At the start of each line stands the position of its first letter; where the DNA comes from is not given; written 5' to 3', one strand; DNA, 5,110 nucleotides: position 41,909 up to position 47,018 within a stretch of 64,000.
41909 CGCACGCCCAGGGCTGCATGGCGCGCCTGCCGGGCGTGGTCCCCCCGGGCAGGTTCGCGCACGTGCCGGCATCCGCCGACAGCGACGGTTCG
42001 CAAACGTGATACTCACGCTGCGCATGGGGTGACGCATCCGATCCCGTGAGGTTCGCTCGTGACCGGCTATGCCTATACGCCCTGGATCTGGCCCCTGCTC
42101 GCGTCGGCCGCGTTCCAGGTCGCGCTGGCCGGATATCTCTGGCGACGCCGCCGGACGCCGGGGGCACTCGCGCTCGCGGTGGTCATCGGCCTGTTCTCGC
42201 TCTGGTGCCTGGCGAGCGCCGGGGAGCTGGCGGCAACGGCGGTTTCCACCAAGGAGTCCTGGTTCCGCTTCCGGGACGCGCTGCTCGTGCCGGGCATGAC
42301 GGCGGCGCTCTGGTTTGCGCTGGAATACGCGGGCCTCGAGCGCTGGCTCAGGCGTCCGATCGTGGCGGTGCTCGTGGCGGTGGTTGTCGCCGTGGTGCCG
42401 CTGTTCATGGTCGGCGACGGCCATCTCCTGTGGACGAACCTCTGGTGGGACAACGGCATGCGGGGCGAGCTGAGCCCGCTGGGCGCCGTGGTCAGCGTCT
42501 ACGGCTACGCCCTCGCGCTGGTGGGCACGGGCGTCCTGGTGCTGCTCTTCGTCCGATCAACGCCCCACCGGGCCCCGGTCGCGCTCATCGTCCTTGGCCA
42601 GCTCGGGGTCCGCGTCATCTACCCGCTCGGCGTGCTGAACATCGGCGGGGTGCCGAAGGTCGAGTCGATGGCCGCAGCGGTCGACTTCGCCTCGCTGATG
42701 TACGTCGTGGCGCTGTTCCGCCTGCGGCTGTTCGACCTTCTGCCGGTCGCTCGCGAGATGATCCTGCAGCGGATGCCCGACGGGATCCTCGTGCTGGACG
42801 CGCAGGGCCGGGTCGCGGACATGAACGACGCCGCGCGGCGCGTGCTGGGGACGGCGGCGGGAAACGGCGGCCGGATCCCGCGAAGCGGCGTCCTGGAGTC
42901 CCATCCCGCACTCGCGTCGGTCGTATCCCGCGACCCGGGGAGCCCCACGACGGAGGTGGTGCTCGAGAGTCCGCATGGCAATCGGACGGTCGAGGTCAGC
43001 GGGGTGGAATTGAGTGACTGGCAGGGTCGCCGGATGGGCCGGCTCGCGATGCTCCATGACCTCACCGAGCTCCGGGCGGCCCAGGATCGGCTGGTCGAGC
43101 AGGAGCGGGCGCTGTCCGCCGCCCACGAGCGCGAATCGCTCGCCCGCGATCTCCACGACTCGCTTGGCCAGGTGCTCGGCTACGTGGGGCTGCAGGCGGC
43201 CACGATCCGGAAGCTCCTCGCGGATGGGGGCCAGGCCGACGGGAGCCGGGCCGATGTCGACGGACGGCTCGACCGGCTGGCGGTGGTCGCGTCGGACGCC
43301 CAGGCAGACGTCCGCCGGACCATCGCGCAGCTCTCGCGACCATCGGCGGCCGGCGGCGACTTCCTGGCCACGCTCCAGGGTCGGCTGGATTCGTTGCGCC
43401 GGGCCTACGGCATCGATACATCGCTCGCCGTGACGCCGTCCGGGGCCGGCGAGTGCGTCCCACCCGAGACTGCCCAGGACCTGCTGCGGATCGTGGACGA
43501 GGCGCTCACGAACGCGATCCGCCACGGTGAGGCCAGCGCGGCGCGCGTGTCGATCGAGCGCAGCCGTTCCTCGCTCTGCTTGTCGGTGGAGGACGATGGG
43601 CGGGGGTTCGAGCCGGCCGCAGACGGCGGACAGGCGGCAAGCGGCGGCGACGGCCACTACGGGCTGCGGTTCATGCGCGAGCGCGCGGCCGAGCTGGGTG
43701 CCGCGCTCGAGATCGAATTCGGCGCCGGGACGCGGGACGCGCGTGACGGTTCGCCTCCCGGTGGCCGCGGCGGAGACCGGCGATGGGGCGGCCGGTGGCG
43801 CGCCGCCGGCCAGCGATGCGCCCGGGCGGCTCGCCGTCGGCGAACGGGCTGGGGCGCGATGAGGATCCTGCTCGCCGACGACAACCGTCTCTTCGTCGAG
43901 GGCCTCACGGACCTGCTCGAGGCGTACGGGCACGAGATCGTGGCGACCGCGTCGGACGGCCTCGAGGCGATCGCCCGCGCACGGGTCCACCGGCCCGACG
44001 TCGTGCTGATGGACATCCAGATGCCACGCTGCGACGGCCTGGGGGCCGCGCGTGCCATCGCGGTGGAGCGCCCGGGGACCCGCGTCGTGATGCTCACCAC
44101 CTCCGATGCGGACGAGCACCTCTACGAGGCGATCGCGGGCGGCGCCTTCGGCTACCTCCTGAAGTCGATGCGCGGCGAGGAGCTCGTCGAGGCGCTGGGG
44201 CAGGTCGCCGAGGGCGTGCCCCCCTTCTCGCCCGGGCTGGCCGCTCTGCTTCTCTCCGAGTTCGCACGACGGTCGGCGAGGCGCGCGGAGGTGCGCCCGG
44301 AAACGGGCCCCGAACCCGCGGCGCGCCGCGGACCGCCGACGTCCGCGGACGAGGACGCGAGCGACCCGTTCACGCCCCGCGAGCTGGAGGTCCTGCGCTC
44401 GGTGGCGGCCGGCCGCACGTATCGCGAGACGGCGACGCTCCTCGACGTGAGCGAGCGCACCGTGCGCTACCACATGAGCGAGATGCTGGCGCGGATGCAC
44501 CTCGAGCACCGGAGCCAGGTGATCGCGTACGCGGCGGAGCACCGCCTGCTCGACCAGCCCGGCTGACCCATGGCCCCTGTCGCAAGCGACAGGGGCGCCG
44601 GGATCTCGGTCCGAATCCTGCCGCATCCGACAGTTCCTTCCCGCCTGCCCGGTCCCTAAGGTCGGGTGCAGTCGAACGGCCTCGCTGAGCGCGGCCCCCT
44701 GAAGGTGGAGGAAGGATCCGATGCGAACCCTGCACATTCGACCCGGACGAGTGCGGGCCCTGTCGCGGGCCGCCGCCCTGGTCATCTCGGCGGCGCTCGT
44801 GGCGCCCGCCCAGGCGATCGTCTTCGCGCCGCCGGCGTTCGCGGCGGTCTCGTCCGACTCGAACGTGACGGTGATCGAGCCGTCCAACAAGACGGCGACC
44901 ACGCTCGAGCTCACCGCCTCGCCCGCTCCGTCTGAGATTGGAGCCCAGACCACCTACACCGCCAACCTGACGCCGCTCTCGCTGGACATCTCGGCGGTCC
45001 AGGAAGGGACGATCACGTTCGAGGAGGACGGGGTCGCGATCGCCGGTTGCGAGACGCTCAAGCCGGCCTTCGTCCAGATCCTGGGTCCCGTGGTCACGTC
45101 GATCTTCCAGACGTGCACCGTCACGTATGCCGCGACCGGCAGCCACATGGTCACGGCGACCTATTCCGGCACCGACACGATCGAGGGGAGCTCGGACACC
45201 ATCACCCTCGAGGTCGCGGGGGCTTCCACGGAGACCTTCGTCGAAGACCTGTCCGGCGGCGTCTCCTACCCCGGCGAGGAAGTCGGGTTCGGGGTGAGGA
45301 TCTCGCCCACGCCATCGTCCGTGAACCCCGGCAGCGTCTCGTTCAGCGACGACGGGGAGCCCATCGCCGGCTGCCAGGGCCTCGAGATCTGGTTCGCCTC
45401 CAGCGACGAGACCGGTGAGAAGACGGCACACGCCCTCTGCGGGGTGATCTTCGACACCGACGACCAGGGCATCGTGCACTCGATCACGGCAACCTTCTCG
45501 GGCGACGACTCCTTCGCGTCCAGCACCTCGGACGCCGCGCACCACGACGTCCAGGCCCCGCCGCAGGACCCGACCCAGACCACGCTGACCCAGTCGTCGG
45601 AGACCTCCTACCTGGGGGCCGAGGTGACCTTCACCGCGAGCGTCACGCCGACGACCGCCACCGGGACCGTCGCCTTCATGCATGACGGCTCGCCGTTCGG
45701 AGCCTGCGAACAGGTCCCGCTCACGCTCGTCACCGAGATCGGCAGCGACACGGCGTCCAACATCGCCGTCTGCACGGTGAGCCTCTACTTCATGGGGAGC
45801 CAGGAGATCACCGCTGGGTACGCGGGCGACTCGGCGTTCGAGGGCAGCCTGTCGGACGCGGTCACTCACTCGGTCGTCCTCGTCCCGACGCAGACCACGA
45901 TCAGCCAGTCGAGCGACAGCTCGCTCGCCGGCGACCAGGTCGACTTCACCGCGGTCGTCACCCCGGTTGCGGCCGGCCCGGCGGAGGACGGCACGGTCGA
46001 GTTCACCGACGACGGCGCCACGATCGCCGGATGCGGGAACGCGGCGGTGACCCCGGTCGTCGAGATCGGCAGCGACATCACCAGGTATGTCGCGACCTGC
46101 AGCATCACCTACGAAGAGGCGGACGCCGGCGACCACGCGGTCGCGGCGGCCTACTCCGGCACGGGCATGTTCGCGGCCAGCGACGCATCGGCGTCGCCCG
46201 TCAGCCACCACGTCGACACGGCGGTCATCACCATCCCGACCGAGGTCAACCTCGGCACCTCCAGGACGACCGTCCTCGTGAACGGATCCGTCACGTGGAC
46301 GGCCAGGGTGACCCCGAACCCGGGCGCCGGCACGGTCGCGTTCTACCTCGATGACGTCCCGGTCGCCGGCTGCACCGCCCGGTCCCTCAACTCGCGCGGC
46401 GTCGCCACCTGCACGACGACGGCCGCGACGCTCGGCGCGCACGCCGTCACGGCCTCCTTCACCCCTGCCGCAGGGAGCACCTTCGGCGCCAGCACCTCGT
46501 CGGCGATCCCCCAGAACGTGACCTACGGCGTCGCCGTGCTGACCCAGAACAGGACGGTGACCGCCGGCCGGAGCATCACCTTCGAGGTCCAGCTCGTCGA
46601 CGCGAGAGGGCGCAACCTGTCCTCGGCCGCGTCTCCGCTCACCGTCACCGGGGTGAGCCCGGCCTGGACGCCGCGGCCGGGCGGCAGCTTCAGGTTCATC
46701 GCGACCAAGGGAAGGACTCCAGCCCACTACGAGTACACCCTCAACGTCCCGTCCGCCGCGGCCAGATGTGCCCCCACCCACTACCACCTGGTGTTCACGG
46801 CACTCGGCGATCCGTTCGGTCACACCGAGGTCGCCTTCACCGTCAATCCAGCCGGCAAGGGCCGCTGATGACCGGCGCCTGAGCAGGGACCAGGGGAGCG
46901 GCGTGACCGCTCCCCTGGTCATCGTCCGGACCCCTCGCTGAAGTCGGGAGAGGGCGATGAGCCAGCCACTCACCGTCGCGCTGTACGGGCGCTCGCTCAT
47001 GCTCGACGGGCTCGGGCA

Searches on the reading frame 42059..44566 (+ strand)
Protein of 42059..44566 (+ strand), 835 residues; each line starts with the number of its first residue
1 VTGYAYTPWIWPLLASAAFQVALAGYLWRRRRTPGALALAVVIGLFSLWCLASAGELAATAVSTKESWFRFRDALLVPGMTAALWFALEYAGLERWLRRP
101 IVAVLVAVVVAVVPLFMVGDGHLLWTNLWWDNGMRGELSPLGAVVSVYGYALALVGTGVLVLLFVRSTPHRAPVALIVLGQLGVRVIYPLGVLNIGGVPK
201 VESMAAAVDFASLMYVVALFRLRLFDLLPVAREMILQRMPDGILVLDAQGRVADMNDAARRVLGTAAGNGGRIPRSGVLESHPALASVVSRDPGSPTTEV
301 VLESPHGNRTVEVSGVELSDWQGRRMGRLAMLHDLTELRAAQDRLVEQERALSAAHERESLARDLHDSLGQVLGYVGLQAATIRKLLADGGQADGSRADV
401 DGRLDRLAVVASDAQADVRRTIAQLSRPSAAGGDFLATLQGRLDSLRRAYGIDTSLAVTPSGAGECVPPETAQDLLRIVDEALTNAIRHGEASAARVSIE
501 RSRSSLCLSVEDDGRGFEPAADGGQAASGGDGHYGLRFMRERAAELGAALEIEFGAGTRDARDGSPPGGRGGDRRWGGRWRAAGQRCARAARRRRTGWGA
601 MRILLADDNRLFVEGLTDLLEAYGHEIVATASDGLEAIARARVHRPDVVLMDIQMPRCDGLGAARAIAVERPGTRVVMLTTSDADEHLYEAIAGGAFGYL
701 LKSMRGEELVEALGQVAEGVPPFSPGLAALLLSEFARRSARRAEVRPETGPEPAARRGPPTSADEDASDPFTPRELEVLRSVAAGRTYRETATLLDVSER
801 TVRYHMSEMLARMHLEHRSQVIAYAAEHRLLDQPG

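Call 28: search_protein_families(library=pfam, proteins=[window:42059-44566:+], max_evalue=0.0001)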
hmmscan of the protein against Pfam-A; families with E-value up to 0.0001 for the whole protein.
window:42059-44566:+ (835 aa): 8 families
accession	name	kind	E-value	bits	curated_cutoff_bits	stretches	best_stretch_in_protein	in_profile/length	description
PF00072.30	Response_reg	-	1.1e-25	90.4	30.2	1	603-713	1-110/111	Response regulator receiver domain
PF16927.11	HisKA_7TM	-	1.9e-24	87.2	28.6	1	13-229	2-224/224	N-terminal 7TM region of histidine kinase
PF00196.25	GerE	-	6e-13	48.7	23.5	1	770-825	2-57/57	Bacterial regulatory proteins, luxR family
PF07730.19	HisKA_3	-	1.6e-11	45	24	1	357-428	1-65/68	Histidine kinase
PF02518.31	HATPase_c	-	1.8e-10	41.7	26.4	1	473-558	4-101/111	Histidine kinase-, DNA gyrase B-, and HSP90-like ATPase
PF13581.12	HATPase_c_2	-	6e-09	36.4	27.4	1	467-541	24-107/127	Histidine kinase-like ATPase domain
PF08448.16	PAS_4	-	3.7e-07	30.8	23.1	1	237-339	2-109/110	PAS fold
PF00989.32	PAS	-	7.8e-05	23.1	22.6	0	234-267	5-38/113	PAS fold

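Call 52: find_homologous_proteins(query=window:42059-44566:+, max_evalue=1e-50)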
Query window:42059-44566:+ (835 aa): 105 proteins with E <= 1e-50 among 8000 candidates.
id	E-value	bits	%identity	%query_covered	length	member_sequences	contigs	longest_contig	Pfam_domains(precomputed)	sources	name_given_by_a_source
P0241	0.0e+0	1826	100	100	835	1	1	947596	PF00196.26,PF13581.13,PF07730.20,PF08448.17,PF02518.32,PF16927.12,PF00072.31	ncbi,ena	-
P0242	8.7e-177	608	56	66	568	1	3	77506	PF13581.13,PF07730.20,PF08448.17,PF02518.32,PF16927.12,PF00989.32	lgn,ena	-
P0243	3.1e-173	596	55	67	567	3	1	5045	PF13426.14,PF13188.14,PF13581.13,PF07730.20,PF08448.17,PF02518.32,PF16927.12,PF00989.32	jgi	jgi:PAS domain S-box-containing protein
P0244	1.5e-172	594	55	67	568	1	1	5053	PF13581.13,PF07730.20,PF08448.17,PF02518.32,PF16927.12,PF00989.32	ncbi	-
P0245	2.5e-172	593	55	67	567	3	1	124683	PF13426.14,PF13188.14,PF13581.13,PF07730.20,PF08448.17,PF02518.32,PF16927.12,PF00989.32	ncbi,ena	-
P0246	8.3e-171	588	55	67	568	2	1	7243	PF13188.14,PF13581.13,PF07730.20,PF08448.17,PF02518.32,PF16927.12,PF00989.32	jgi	jgi:signal transduction histidine kinase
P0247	6.3e-169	582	54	67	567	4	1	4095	PF13426.14,PF13188.14,PF13581.13,PF07730.20,PF08448.17,PF02518.32,PF16927.12,PF00989.32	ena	-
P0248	1.3e-166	574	55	67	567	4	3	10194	PF13581.13,PF07730.20,PF08448.17,PF02518.32,PF16927.12,PF00989.32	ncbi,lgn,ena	-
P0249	2.8e-165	570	54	67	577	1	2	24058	PF13581.13,PF07730.20,PF08448.17,PF02518.32,PF16927.12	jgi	jgi:signal transduction histidine kinase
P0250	1.1e-163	565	53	67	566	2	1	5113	PF07730.20,PF08448.17,PF02518.32,PF16927.12,PF00989.32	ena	-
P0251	1.9e-162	561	54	66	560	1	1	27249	PF13581.13,PF07730.20,PF08448.17,PF02518.32,PF16927.12,PF00989.32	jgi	jgi:PAS domain S-box-containing protein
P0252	2.8e-161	557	51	67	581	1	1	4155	PF13426.14,PF13188.14,PF13581.13,PF07730.20,PF08448.17,PF02518.32,PF16927.12,PF00989.32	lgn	-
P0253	4.4e-160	553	52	67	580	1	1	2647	PF13426.14,PF13188.14,PF13581.13,PF07730.20,PF08448.17,PF02518.32,PF16927.12,PF00989.32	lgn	-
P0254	1.8e-157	544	52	66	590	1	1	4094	PF13581.13,PF07730.20,PF08448.17,PF02518.32,PF16927.12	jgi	jgi:signal transduction histidine kinase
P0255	4.5e-156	539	50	67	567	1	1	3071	PF13426.14,PF13188.14,PF13581.13,PF07730.20,PF08448.17,PF02518.32,PF16927.12,PF00989.32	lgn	-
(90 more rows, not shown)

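Call 53: find_encoding_contigs(protein=P0241, flank=10000, max_places=3)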
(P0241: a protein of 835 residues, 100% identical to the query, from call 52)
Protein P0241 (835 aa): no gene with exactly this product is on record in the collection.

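Call 54: list_cluster_members(proteins=[P0241])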
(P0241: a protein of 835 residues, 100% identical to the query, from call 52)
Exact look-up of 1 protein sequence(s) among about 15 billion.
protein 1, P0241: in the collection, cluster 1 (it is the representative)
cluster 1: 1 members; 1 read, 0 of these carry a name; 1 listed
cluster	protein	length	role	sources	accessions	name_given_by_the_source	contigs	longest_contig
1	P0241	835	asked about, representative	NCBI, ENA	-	-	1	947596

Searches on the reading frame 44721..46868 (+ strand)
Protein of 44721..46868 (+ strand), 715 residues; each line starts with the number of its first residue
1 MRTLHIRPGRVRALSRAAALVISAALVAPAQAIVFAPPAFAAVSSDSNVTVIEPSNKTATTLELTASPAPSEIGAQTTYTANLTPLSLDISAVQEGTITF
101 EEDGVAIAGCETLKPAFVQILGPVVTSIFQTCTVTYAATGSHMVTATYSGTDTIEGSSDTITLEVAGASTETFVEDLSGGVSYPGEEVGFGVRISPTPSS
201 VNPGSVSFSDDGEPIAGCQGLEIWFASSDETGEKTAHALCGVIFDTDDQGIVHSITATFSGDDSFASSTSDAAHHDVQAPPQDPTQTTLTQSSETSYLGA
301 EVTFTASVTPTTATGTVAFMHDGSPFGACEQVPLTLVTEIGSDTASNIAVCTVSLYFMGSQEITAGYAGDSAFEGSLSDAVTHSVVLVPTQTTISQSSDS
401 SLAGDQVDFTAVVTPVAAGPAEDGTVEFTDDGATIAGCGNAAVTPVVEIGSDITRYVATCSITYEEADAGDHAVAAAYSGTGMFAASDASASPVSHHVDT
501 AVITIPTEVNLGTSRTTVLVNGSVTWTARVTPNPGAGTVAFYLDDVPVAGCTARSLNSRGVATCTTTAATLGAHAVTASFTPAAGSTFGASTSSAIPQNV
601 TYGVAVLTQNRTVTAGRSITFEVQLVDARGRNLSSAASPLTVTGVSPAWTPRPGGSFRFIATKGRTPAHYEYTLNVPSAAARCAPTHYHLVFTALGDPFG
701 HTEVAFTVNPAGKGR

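Call 18: find_encoding_contigs(protein=window:44721-46868:+, flank=2000, max_places=6)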
Protein window:44721-46868:+ (715 aa): no gene with exactly this product is on record in the collection.

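Call 28: search_protein_families(library=pfam, proteins=[window:44721-46868:+], max_evalue=0.0001)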
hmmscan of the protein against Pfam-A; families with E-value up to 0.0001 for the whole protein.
window:44721-46868:+ (715 aa): 1 family
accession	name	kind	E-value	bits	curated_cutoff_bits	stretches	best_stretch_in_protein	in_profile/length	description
PF16640.11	Big_3_5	-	1.1e-45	154.5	35.5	4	289-385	1-87/88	Bacterial Ig-like domain (group 3)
